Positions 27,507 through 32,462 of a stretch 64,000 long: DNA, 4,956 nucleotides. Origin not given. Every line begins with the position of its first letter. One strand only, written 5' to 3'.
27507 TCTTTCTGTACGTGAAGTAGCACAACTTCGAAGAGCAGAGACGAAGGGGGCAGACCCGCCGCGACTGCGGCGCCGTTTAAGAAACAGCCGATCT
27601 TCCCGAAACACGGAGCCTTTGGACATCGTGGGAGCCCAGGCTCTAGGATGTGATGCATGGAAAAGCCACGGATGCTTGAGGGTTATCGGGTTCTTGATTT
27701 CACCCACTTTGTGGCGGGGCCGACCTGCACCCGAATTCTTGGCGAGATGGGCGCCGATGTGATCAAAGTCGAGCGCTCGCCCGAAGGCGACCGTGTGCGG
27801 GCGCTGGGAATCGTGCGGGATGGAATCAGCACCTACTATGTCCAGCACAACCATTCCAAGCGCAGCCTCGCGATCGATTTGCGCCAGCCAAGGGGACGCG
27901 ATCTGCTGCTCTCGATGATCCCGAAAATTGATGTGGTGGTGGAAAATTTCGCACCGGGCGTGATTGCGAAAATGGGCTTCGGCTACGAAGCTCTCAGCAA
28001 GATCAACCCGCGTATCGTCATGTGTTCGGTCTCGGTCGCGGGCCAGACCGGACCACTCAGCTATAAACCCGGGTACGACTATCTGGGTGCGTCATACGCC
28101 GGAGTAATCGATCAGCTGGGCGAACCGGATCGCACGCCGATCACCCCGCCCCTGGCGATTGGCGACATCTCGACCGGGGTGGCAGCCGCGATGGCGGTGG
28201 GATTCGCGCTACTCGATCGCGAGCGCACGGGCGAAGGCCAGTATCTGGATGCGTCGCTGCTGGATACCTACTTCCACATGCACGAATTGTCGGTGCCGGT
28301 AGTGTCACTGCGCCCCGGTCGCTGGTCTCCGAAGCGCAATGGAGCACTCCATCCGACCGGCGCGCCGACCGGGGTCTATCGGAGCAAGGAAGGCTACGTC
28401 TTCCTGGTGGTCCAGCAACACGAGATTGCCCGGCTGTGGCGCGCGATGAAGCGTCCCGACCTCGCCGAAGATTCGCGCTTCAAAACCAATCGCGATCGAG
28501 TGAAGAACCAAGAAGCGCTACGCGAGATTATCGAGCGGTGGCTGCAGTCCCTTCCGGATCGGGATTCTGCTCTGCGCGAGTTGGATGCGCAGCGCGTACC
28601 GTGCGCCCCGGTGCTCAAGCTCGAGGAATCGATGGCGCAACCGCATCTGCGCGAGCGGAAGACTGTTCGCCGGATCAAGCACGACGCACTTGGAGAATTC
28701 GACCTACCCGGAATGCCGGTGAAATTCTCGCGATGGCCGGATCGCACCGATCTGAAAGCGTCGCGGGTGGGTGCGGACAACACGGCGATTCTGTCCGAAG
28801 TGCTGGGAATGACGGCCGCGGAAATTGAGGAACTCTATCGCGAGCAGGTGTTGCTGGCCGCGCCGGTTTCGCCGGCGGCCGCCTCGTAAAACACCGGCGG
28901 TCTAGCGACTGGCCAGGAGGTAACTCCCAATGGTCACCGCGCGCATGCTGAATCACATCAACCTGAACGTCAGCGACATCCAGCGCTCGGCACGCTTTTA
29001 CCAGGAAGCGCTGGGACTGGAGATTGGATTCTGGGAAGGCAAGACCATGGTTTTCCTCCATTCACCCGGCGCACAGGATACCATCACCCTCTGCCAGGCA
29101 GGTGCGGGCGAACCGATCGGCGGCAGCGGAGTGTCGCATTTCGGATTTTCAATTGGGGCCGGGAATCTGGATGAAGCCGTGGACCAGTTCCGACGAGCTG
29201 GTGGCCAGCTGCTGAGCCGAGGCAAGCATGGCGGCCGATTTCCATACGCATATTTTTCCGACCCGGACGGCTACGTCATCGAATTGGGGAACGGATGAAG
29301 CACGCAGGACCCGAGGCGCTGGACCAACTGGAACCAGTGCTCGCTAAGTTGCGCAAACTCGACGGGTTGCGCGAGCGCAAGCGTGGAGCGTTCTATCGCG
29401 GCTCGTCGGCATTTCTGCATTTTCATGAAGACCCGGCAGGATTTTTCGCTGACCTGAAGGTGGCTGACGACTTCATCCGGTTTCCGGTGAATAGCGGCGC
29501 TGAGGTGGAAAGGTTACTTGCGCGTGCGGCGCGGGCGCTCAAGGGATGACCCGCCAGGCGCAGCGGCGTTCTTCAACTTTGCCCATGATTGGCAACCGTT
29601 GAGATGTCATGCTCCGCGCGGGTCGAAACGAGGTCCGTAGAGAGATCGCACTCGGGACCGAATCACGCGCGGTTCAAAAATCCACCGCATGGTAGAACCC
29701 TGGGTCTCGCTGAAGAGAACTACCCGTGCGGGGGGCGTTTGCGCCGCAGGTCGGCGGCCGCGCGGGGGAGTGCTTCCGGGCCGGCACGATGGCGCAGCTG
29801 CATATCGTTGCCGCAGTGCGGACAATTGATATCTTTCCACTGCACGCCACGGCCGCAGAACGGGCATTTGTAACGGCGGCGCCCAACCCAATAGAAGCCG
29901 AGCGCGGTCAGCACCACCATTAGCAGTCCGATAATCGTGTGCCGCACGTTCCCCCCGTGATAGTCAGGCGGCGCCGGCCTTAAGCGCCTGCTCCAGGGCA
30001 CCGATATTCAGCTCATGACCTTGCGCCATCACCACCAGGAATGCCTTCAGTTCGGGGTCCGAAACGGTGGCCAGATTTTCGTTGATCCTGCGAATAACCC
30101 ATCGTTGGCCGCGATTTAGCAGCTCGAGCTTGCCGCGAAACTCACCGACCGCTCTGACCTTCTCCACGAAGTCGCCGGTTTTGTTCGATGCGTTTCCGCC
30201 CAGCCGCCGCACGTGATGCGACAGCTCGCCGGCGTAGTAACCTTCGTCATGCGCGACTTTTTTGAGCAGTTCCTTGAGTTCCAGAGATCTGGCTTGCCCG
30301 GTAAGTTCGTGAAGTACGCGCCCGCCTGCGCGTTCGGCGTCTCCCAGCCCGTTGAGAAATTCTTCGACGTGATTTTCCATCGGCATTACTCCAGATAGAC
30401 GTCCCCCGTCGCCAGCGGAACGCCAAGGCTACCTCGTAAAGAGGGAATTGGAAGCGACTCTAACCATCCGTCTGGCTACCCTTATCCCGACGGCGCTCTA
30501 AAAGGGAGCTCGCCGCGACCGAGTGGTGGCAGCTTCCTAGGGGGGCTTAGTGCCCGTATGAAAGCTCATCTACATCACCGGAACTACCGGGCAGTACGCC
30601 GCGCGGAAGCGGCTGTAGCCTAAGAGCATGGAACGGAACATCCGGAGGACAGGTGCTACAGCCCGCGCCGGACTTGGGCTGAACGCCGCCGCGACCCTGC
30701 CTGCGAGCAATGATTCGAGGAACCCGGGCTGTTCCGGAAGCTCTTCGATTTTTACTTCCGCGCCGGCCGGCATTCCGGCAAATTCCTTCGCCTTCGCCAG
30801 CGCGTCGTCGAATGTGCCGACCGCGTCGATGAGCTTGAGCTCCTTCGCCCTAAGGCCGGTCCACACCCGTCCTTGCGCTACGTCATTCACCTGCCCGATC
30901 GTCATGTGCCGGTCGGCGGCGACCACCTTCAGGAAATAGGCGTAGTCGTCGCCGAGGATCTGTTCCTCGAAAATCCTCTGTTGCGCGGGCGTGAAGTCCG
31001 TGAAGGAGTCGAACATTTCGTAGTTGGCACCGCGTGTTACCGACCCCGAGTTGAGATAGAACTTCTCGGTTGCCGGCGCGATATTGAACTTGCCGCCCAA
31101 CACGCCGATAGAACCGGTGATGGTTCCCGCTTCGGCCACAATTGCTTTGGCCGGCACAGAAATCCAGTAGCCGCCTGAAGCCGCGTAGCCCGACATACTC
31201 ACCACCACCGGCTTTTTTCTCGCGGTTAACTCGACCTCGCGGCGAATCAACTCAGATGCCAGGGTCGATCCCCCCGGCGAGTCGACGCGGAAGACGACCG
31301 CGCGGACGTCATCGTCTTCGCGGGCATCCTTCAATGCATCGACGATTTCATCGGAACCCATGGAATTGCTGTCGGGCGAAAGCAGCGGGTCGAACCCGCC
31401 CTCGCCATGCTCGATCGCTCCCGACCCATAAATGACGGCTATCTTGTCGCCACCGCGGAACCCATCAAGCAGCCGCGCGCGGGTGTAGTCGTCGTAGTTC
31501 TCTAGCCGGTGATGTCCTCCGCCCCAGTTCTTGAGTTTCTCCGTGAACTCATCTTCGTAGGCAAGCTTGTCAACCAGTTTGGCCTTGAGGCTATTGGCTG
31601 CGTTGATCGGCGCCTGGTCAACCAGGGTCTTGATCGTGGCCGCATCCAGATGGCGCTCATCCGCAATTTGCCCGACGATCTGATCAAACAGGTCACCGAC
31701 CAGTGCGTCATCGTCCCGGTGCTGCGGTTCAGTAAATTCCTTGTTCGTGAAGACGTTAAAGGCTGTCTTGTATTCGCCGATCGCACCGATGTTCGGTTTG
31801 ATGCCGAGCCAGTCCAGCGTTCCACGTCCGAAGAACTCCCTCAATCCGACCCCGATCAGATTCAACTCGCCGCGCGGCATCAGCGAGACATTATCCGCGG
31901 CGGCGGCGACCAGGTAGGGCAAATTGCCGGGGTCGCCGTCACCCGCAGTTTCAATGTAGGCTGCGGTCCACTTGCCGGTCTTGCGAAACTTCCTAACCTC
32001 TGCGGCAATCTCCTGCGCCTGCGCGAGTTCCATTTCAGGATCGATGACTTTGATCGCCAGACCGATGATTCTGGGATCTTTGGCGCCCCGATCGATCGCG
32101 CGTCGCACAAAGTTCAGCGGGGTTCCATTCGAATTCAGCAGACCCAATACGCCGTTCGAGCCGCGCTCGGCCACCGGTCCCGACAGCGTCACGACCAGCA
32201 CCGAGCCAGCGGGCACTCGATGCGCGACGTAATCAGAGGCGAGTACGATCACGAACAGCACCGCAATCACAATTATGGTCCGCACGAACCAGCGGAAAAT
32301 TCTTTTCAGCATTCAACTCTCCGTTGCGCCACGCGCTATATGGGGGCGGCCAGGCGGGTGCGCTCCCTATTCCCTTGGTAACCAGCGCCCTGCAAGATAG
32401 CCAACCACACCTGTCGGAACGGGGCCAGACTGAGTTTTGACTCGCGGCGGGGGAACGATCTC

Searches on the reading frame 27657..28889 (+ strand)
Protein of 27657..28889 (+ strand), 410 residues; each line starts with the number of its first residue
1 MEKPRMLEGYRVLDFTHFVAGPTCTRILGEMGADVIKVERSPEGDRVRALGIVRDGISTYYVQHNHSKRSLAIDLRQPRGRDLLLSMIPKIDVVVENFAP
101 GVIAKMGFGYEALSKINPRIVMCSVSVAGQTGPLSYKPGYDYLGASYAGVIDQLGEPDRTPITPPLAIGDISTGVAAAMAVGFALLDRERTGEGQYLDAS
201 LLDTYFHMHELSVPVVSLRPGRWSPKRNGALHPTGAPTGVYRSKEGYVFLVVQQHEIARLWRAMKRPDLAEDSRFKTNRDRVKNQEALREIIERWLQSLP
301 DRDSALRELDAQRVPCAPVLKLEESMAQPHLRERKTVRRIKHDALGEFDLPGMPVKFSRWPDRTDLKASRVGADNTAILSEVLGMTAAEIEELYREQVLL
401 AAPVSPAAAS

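Call 58: search_protein_families(library=pfam, proteins=[window:27657-28889:+], max_evalue=0.00001)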
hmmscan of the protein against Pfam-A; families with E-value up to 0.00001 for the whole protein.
window:27657-28889:+ (410 aa): 1 family
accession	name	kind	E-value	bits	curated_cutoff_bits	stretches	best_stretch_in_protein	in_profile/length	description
PF02515.22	CoA_transf_3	-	2.6e-106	356.3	23.3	1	7-375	1-366/366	CoA-transferase family III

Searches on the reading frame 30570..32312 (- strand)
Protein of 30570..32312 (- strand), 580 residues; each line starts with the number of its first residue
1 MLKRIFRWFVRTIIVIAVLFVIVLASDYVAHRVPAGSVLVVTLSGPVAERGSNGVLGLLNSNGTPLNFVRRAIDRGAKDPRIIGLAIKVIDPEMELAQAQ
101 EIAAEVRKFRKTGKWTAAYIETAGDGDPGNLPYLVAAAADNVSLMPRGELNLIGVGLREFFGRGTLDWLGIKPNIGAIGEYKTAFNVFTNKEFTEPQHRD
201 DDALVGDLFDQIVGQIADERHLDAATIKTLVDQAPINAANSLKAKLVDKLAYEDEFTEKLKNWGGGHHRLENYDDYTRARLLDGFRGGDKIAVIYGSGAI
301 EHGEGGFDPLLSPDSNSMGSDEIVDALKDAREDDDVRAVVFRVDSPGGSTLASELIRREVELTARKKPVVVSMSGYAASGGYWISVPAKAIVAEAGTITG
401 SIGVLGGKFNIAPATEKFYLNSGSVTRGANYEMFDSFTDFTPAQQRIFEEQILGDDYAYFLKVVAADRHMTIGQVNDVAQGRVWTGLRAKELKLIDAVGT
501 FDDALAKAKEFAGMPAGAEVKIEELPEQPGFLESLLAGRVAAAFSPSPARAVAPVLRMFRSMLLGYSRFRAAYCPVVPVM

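Call 58: search_protein_families(library=pfam, proteins=[window:30570-32312:-], max_evalue=0.00001)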
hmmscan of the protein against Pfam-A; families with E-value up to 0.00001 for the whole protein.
window:30570-32312:- (580 aa): 1 family
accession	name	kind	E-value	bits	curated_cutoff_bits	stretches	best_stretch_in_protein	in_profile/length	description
PF01343.23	Peptidase_S49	-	2e-57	193.9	24.9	2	363-512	3-151/154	Peptidase family S49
